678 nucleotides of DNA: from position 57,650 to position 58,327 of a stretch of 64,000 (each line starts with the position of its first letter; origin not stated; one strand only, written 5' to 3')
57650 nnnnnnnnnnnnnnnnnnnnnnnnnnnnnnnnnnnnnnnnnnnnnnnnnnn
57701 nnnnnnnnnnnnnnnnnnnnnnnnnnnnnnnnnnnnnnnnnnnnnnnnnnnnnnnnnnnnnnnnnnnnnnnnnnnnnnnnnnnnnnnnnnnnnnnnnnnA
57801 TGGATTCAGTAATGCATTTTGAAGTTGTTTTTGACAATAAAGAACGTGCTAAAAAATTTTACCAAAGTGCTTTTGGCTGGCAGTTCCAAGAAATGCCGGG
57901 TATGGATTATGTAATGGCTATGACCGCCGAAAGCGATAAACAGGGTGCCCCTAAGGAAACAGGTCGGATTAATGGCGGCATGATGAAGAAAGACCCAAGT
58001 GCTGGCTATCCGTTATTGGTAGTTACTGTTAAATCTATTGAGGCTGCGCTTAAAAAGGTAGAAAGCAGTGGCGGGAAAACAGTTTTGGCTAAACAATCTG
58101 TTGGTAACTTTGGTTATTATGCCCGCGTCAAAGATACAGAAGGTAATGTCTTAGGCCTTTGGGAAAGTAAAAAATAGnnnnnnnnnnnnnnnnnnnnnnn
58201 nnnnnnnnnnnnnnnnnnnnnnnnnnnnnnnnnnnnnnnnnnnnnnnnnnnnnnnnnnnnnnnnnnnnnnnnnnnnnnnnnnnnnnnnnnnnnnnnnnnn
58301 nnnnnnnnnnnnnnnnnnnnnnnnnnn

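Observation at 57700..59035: Tandem VOC-fold paralogs with duplicated promoter block and a homogenised 3' half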

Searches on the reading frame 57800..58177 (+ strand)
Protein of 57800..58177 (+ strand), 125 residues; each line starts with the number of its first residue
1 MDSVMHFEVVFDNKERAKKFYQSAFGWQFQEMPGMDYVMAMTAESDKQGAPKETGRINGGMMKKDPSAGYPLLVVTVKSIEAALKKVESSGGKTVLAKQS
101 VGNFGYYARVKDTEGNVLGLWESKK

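Call 5: search_protein_families(library=pfam, proteins=[window:57800-58177:+])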
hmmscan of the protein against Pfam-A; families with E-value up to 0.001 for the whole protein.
window:57800-58177:+ (125 aa): 2 families
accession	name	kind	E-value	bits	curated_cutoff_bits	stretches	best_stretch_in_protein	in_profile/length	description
PF22677.2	Ble-like_N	-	6e-12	45.6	24.5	1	4-39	2-37/41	Bleomycin resistance protein-like N-terminal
PF00903.31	Glyoxalase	-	8.1e-09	36.3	20.6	1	6-118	4-119/121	Glyoxalase/Bleomycin resistance protein/Dioxygenase superfamily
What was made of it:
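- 57800..58177 (+): VOC1 (c1), 125 aa. This is the conservative copy and keeps ancestral features such as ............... It is unique to this MAG (MBL8685961.1). PF00903 and PF22677 (call 5).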

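Call 6: search_protein_families(library=ncbifam, proteins=[window:57800-58177:+])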
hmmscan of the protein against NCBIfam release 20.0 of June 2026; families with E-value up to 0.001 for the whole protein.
window:57800-58177:+ (125 aa): 2 families
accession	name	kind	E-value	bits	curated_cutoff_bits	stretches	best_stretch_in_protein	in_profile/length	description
NF053614.1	AfsKbindKbpAStmc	equivalog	3.2e-10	40.1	250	1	13-124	14-115/231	AfsK-binding protein KbpA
TIGR03081.1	metmalonyl_epim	equivalog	0.00043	20.8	114.95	1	5-106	3-110/129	methylmalonyl-CoA epimerase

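Call 8: find_homologous_proteins(query=window:57800-58174:+)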
Query window:57800-58174:+ (125 aa): 113 proteins with E <= 0.001 among 113 candidates.
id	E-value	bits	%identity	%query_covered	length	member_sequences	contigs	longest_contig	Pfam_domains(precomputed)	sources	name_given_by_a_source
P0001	1.4e-76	272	100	100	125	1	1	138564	PF22677.3,PF00903.32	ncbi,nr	ncbi:MAG: VOC family protein [Alphaproteobacteria bacterium]|nr:VOC family protein [Alphaproteobacte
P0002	2.3e-59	217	82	100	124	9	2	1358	PF22677.3,PF00903.32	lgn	-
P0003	1.6e-58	214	75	100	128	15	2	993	PF22677.3,PF00903.32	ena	-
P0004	3.1e-49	184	68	98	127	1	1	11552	PF22677.3,PF00903.32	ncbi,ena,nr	ncbi:MAG: VOC family protein [Alphaproteobacteria bacterium]|nr:VOC family protein [Alphaproteobacte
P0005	1.1e-43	166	58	98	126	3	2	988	PF22677.3,PF00903.32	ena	-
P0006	1.0e-42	163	57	98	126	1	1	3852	PF22677.3,PF00903.32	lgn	-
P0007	3.0e-42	162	59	98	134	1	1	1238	PF22677.3,PF00903.32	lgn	-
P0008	1.1e-41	160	56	98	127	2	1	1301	PF22677.3,PF00903.32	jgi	-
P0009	1.1e-41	160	56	98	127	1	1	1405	PF22677.3,PF00903.32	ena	-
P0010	1.1e-41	160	54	98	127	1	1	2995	PF22677.3,PF00903.32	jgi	-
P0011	2.1e-41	159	55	98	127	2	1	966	PF22677.3,PF00903.32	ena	-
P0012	2.2e-41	159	55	98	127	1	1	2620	PF22677.3,PF00903.32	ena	-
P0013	2.9e-41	159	54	98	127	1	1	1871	PF22677.3,PF00903.32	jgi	-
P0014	4.2e-41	158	55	98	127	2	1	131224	PF22677.3,PF00903.32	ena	-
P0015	5.4e-41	158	55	98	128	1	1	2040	PF22677.3,PF00903.32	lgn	-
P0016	5.6e-41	158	54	98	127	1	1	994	PF22677.3,PF00903.32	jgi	-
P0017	1.1e-40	157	53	100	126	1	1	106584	PF22677.3,PF00903.32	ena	-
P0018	1.0e-39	154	57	98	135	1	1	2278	PF22677.3,PF00903.32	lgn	-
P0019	1.7e-38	150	54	98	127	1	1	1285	PF22677.3,PF00903.32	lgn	-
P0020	2.7e-38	149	51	98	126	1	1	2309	PF22677.3,PF00903.32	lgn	-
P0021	5.2e-38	148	54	98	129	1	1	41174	PF22677.3,PF00903.32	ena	-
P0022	5.5e-37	145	52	98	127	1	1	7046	PF22677.3,PF00903.32,PF18029.8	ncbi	ncbi:MAG: VOC family protein [Candidatus Micrarchaeales archaeon]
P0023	1.5e-36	143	52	98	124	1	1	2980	PF22677.3,PF00903.32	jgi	jgi:predicted enzyme related to lactoylglutathione lyase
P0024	2.1e-36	143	52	98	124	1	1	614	PF22677.3,PF00903.32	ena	-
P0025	2.2e-36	143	52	98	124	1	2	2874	PF22677.3,PF00903.32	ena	-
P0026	2.2e-36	143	52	98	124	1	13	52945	PF22677.3,PF00903.32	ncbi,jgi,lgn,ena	jgi:hypothetical protein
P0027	2.9e-36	142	52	98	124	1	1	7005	PF22677.3,PF00903.32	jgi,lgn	jgi:predicted enzyme related to lactoylglutathione lyase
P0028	3.0e-36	142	52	98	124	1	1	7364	PF22677.3,PF00903.32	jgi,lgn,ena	-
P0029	3.6e-36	142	54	98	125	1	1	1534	PF22677.3,PF00903.32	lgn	-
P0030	4.1e-36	142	52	98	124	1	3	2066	PF22677.3,PF00903.32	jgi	jgi:predicted enzyme related to lactoylglutathione lyase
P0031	5.3e-36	142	51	98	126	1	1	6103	PF22677.3,PF00903.32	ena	-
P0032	5.6e-36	141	54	98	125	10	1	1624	PF22677.3,PF00903.32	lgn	-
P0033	9.9e-36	141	53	98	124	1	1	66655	PF22677.3,PF00903.32,PF18029.8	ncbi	ncbi:MAG: VOC family protein [Weeksellaceae bacterium]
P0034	2.9e-35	139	51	98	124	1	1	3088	PF22677.3,PF00903.32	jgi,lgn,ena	-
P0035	3.2e-35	139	51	100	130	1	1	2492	PF22677.3,PF00903.32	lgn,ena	-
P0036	4.1e-35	139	50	98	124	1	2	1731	PF22677.3,PF00903.32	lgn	-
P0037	4.4e-35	139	52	98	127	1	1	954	PF22677.3,PF00903.32,PF18029.8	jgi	-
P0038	5.7e-35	138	50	98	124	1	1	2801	PF22677.3,PF00903.32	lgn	-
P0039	8.8e-35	138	51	97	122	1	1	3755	PF22677.3,PF00903.32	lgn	-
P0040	9.2e-35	138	52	100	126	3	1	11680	PF22677.3,PF00903.32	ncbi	-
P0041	1.5e-33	134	50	100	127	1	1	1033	PF22677.3,PF00903.32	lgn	-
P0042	1.5e-33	134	54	98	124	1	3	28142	PF22677.3,PF00903.32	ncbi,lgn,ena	-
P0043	1.8e-33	133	49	99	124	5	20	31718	PF22677.3,PF00903.32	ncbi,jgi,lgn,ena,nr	ncbi:VOC family protein [Candidatus Woesearchaeota archaeon]|nr:VOC family protein [Candidatus Woese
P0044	3.6e-33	132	53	96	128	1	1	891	PF22677.3,PF00903.32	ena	-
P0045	6.5e-32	128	52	96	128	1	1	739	PF22677.3,PF00903.32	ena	-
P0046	7.6e-32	128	50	100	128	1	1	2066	PF22677.3,PF00903.32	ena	-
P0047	8.2e-32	128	46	98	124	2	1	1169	PF22677.3,PF00903.32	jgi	jgi:hypothetical protein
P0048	8.4e-32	128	52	98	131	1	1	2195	PF22677.3,PF00903.32,PF18029.8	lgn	-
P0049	1.4e-31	127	51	98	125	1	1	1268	PF22677.3,PF00903.32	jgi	jgi:uncharacterized protein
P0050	1.5e-31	127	49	98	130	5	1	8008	PF22677.3,PF00903.32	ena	-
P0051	1.7e-31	127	48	98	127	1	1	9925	PF22677.3,PF00903.32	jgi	jgi:predicted enzyme related to lactoylglutathione lyase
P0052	2.3e-31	127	50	100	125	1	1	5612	PF22677.3,PF00903.32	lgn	-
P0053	2.5e-31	126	48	98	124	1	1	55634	PF22677.3,PF00903.32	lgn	-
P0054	3.2e-31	126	50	98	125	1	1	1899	PF22677.3,PF00903.32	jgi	jgi:uncharacterized protein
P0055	3.6e-31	126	50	98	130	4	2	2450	PF22677.3,PF00903.32,PF18029.8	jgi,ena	-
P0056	4.0e-31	126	48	100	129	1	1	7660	PF22677.3,PF00903.32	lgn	-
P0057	5.0e-31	125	51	98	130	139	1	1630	PF22677.3,PF00903.32,PF18029.8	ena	-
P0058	6.3e-31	125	51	98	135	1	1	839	PF22677.3,PF00903.32,PF18029.8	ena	-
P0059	1.2e-30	124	51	100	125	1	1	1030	PF22677.3,PF00903.32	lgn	-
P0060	1.3e-30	124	50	98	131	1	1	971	PF22677.3,PF00903.32,PF18029.8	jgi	jgi:uncharacterized protein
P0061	1.3e-30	124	50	98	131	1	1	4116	PF22677.3,PF00903.32,PF18029.8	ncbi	-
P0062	1.9e-30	124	51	98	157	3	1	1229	PF22677.3,PF00903.32,PF18029.8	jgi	jgi:uncharacterized protein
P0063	3.5e-30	123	49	98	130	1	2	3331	PF22677.3,PF00903.32,PF18029.8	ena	-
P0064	3.5e-30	123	49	98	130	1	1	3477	PF22677.3,PF00903.32,PF18029.8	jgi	jgi:uncharacterized protein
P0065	1.1e-29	121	49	100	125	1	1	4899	PF22677.3,PF00903.32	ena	-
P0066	1.5e-29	121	46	98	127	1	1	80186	PF22677.3,PF00903.32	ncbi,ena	-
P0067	4.5e-29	119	49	98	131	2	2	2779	PF00903.32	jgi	jgi:uncharacterized protein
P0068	4.5e-29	119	46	98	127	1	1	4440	PF22677.3,PF00903.32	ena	-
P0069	8.7e-29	118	46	98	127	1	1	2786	PF22677.3,PF00903.32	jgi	-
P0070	1.2e-28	118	48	98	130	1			PF22677.3,PF00903.32,PF18029.8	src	-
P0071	1.7e-28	117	48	98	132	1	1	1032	PF22677.3,PF00903.32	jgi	jgi:predicted enzyme related to lactoylglutathione lyase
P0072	3.6e-28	116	48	98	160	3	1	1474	PF00903.32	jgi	-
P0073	9.2e-28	115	43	98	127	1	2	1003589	PF22677.3,PF00903.32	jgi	jgi:predicted enzyme related to lactoylglutathione lyase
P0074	3.4e-27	113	47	98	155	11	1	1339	PF22677.3,PF00903.32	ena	-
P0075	3.5e-27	113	46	100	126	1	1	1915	PF22677.3,PF00903.32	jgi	jgi:hypothetical protein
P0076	4.2e-27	113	49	98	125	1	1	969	PF22677.3,PF00903.32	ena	-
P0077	5.6e-27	112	46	100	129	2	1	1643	PF22677.3,PF00903.32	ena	-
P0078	5.8e-27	112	48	100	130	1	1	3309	PF22677.3,PF00903.32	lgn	-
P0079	6.5e-27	112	43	100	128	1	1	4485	PF22677.3,PF00903.32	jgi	jgi:predicted enzyme related to lactoylglutathione lyase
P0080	2.1e-26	111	45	98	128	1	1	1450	PF22677.3,PF00903.32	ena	-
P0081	3.0e-26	110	48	99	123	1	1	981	PF22677.3,PF00903.32,PF18029.8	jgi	jgi:uncharacterized protein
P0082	3.0e-26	110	44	98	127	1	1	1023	PF22677.3,PF00903.32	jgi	-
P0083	3.1e-26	110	48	100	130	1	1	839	PF22677.3,PF00903.32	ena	-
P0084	6.9e-26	109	47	98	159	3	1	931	PF22677.3,PF00903.32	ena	-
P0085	1.2e-25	108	49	93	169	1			PF22677.3,PF00903.32,PF18029.8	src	-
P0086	5.8e-25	106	45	98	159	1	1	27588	PF22677.3,PF00903.32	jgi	jgi:predicted enzyme related to lactoylglutathione lyase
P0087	1.8e-24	104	46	98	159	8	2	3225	PF22677.3,PF00903.32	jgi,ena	-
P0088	2.1e-24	104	49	99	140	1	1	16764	PF22677.3,PF00903.32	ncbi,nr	ncbi:MAG: VOC family protein [bacterium]|nr:VOC family protein [bacterium]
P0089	2.6e-24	104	44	99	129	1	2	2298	PF22677.3,PF00903.32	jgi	jgi:predicted enzyme related to lactoylglutathione lyase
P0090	8.9e-24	102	45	97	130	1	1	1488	PF00903.32,PF18029.8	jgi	-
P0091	1.4e-23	101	43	99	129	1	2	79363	PF22677.3,PF00903.32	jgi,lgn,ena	-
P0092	2.8e-23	101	44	98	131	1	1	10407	PF22677.3,PF00903.32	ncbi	-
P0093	7.7e-23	99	43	99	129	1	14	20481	PF22677.3,PF00903.32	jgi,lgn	jgi:predicted enzyme related to lactoylglutathione lyase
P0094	8.3e-23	99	42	98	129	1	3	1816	PF00903.32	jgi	jgi:predicted enzyme related to lactoylglutathione lyase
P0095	3.2e-22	97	42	100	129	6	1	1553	PF22677.3,PF00903.32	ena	-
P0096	3.5e-22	97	43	98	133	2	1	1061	PF22677.3,PF00903.32,PF18029.8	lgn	-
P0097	7.2e-22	96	41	100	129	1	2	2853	PF22677.3,PF00903.32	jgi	-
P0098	7.3e-21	93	41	100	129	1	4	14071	PF22677.3,PF00903.32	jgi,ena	jgi:predicted enzyme related to lactoylglutathione lyase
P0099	1.4e-20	92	42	97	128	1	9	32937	PF00903.32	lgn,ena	-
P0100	1.9e-20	91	43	97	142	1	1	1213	PF22677.3,PF00903.32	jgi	jgi:uncharacterized protein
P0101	2.3e-20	91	40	98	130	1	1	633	PF22677.3,PF00903.32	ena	-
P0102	5.0e-20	90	39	99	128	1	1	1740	PF22677.3,PF00903.32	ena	-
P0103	2.3e-19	88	48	81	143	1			PF00903.32,PF18029.8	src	-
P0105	2.2e-18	85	41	98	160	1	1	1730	PF22677.3,PF00903.32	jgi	jgi:predicted enzyme related to lactoylglutathione lyase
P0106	7.6e-18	83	41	100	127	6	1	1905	PF22677.3,PF00903.32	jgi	jgi:uncharacterized protein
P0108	4.5e-14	71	39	98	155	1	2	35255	PF22677.3,PF00903.32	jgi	jgi:uncharacterized protein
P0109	2.7e-13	68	36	100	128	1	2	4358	PF22677.3,PF00903.32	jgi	jgi:predicted enzyme related to lactoylglutathione lyase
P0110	3.2e-13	68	37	95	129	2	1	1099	PF22677.3,PF13669.13,PF00903.32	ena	-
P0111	7.9e-11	60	35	96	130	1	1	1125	PF22677.3,PF00903.32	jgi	jgi:predicted enzyme related to lactoylglutathione lyase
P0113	1.0e-6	47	32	98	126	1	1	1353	PF00903.32,PF18029.8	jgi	jgi:predicted enzyme related to lactoylglutathione lyase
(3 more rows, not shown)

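Call 10: find_encoding_contigs(protein=P0004, flank=6000)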
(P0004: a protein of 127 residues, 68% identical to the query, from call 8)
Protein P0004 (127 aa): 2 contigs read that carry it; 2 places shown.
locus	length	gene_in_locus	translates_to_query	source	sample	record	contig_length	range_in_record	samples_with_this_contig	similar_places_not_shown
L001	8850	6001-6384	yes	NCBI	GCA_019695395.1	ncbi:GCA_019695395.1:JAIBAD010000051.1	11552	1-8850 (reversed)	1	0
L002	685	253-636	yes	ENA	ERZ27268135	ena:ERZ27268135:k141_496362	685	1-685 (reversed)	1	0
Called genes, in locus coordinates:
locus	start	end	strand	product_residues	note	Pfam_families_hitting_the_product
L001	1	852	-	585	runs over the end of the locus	PF12569:NatA_aux_su (faint), PF09976:TPR_21 (faint), PF12895:ANAPC3 (faint), PF13174:TPR_6 (faint), PF00515:TPR_1 (weak), PF07719:TPR_2 (weak), PF13432:TPR_16 (weak), PF13414:TPR_11 (weak), +15 more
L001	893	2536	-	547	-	PF00890:FAD_binding_2 (faint), PF01266:DAO (faint), PF07992:Pyr_redox_2 (weak), PF13450:NAD_binding_8 (weak), PF21162:ETFQO_UQ-bd, PF05187:Fer4_ETF_QO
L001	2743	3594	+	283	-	PF03167:UDG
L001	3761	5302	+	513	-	PF01464:SLT, PF27553:SLT_superhelical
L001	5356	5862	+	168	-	PF00994:MoCF_biosynth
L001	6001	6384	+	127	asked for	PF00903:Glyoxalase, PF22677:Ble-like_N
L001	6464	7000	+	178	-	PF20327:DUF6622, PF07301:DUF1453 (weak)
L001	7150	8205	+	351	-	PF04055:Radical_SAM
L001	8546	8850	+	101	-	?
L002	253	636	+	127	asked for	PF00903:Glyoxalase, PF22677:Ble-like_N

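Call 11: find_encoding_contigs(protein=P0002, flank=6000)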
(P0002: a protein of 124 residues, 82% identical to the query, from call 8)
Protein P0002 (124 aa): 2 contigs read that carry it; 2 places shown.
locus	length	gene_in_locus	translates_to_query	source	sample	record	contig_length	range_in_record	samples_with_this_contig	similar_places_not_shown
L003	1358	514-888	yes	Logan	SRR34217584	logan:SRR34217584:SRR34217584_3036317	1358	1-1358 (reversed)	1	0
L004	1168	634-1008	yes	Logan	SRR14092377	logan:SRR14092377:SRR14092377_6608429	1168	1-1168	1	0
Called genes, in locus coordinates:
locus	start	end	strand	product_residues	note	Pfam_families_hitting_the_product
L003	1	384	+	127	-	?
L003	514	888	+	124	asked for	PF00903:Glyoxalase, PF22677:Ble-like_N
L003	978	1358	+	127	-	?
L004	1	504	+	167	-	?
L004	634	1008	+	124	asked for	PF00903:Glyoxalase, PF22677:Ble-like_N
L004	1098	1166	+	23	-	?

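Call 12: find_encoding_contigs(protein=P0003, flank=6000)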
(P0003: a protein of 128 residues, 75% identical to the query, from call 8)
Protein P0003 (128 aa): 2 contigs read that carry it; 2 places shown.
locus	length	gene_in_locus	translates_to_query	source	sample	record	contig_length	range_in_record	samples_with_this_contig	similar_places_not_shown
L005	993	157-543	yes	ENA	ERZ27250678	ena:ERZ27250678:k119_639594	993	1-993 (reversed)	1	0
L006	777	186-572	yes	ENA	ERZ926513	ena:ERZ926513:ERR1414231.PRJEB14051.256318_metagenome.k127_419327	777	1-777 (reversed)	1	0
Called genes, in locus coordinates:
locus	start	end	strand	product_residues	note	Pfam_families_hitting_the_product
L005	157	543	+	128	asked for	PF00903:Glyoxalase, PF22677:Ble-like_N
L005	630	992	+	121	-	?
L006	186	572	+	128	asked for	PF00903:Glyoxalase, PF22677:Ble-like_N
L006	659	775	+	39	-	?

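Call 20: find_encoding_contigs(protein=P0001, flank=1000, max_places=3)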
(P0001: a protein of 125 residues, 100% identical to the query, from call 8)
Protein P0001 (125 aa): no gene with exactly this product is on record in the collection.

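Call 22: find_related_loci(query=A1, collection=genome_contigs, flank=6000)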
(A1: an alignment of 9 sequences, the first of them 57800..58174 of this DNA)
Query A1 (125 aa) in genome_contigs; peptide patterns used: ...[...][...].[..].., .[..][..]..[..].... (x = any residue, [..] = any of these).
599 stretches matched a pattern (row limit reached: there are more); 459 encode a relative of the query (tblastn E <= 1e-3); the best 80 are kept; 80 distinct loci.
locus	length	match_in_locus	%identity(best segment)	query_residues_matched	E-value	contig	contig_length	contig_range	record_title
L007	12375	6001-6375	76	1-125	1e-64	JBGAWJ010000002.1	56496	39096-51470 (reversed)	MAG: Alphaproteobacteria bacterium isolate MAG_MBR_AS.64 MBRAS-64_NODE_2_length_56496_cov_3.786827, whole genome shotgun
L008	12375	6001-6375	52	1-125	1e-47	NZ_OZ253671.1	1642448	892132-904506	MAG: Nitrosopumilus sp. isolate a7174fe6-efbc-48e7-936d-e4c6e82819a1 chromosome 1, complete sequence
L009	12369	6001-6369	54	1-123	7e-47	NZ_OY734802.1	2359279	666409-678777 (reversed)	MAG: Nitrosopumilus sp. isolate 9424c9fb-5f1c-4746-b453-2997914b57fc chromosome 1, complete sequence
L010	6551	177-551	54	1-125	5e-47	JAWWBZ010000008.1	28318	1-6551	MAG: Nitrosopumilaceae archaeon isolate HN16.bin.24 k141_124658_length_28318_cov_15.4108, whole genome shotgun sequence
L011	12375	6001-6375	53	1-124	2e-46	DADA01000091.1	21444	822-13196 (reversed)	MAG TPA_asm: Nitrososphaera sp. UBA210 UBA210_contig_8801, whole genome shotgun sequence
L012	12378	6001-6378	53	1-125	3e-45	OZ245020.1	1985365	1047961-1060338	MAG: Nitrosarchaeum sp. isolate 551d757b-9719-43ce-af74-18e6fc1aa08f genome assembly, chromosome: 1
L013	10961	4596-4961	54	1-122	1e-45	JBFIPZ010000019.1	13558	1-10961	MAG: Nitrosopumilaceae archaeon isolate Mix_sand12.2021.10.Z.69 k141_2605670_length_13558_cov_27.4479, whole genome shot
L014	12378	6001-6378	52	1-125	2e-44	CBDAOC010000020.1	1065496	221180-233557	MAG: Nitrososphaerales archaeon isolate e30e03c6-d171-4630-a17b-0e0776d16b44 genome assembly, contig: contig_20, whole g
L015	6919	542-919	57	1-125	1e-44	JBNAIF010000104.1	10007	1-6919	MAG: Nitrososphaeraceae archaeon isolate JB080 k141_241116, whole genome shotgun sequence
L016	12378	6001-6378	52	1-125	1e-44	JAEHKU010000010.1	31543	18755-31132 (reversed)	MAG: Nitrosopumilales archaeon isolate NPMR_NP_iota_1 NPMRIOTAC00010, whole genome shotgun sequence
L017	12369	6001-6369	50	1-123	3e-44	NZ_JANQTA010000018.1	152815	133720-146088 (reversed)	MAG: Nitrosopumilus sp. isolate IP29b_bin.65 k99_2828374, whole genome shotgun sequence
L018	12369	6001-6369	52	1-123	1e-43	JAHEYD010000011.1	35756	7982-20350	MAG: Nitrosotalea sp. isolate nzgw12 NODE_146_length_35757_cov_20.809603, whole genome shotgun sequence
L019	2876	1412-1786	51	1-125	1e-42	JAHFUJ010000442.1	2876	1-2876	MAG: Acidobacteria bacterium isolate nzgw77 NODE_87887_length_2877_cov_10.924528, whole genome shotgun sequence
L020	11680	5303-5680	50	1-125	1e-42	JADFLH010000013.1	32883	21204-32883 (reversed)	MAG: Thaumarchaeota archaeon isolate B51T1B5 B51T1B5_NODE862, whole genome shotgun sequence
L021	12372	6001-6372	52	1-124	4e-41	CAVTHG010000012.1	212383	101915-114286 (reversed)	MAG: uncultured Acidobacteriota bacterium isolate MFD09212.bin.2.142 genome assembly, contig: contig_6525, whole genome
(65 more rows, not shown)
